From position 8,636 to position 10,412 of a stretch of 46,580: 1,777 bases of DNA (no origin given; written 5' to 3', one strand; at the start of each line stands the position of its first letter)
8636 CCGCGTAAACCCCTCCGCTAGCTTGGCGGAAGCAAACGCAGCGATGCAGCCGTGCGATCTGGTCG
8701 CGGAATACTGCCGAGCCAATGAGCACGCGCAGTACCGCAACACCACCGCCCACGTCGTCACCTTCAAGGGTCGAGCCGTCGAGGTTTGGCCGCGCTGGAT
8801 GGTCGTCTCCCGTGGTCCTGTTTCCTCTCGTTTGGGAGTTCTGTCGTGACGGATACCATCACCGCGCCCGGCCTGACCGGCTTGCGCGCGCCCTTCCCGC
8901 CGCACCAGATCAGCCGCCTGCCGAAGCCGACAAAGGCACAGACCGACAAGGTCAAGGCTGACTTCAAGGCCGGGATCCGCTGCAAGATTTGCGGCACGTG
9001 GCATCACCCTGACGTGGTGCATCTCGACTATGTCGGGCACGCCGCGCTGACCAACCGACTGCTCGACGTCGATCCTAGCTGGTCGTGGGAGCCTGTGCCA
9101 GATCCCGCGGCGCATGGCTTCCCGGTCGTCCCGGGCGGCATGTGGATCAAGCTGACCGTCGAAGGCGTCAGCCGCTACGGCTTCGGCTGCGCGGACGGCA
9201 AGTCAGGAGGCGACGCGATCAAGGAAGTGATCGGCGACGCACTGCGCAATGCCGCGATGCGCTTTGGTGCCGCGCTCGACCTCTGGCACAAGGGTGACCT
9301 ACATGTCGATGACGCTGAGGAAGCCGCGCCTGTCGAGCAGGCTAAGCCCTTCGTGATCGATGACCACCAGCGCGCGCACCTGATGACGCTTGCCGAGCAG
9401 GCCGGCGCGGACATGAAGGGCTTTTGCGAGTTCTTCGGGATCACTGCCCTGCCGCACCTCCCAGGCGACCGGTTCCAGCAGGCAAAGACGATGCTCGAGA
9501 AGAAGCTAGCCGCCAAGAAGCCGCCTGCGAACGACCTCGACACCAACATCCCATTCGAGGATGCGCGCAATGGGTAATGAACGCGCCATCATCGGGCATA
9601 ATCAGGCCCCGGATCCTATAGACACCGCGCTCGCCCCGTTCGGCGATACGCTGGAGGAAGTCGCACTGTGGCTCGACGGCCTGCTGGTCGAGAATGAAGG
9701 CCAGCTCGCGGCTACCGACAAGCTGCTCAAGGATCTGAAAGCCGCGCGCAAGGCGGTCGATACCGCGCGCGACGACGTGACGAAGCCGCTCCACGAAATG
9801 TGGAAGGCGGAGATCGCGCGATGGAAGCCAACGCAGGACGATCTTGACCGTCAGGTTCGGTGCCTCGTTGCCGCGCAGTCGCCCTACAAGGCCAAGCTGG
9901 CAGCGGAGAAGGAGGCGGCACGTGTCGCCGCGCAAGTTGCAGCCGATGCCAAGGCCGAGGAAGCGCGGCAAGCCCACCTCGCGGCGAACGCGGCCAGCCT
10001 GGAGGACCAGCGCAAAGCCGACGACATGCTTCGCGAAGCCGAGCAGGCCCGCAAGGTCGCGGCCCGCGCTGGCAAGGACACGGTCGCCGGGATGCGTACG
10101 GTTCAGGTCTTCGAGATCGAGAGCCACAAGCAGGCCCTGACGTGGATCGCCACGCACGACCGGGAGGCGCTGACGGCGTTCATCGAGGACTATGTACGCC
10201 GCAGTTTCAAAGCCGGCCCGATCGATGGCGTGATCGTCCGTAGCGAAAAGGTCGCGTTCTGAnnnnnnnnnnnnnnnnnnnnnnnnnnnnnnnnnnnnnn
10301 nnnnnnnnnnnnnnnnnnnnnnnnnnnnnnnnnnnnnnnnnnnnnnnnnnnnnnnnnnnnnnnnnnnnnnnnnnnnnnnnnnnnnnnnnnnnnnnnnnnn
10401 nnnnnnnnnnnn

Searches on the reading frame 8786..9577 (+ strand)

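Call 74: search_protein_families(library=pfam, proteins=[window:8786-9577:+], max_evalue=0.001)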
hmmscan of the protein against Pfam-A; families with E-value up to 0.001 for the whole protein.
window:8786-9577:+ (263 aa): 0 families

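Call 85: search_protein_families(library=phrogs, proteins=[window:8786-9577:+], max_evalue=0.00001)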
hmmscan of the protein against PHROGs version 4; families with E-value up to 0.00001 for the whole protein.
window:8786-9577:+ (263 aa): 1 family
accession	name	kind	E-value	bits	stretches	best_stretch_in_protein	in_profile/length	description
phrog_3290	-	DNA, RNA and nucleotide metabolism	1.8e-45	156.2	1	27-181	6-133/192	single strand annealing protein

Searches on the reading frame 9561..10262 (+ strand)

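Call 74: search_protein_families(library=pfam, proteins=[window:9561-10262:+], max_evalue=0.001)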
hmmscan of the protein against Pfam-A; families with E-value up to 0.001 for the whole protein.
window:9561-10262:+ (233 aa): 0 families

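Call 85: search_protein_families(library=phrogs, proteins=[window:9561-10262:+], max_evalue=0.00001)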
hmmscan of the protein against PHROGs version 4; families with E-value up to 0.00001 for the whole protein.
window:9561-10262:+ (233 aa): 1 family
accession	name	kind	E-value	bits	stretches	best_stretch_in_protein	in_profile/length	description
phrog_10477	-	DNA, RNA and nucleotide metabolism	3.8e-37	129.5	1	9-232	7-242/243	exonuclease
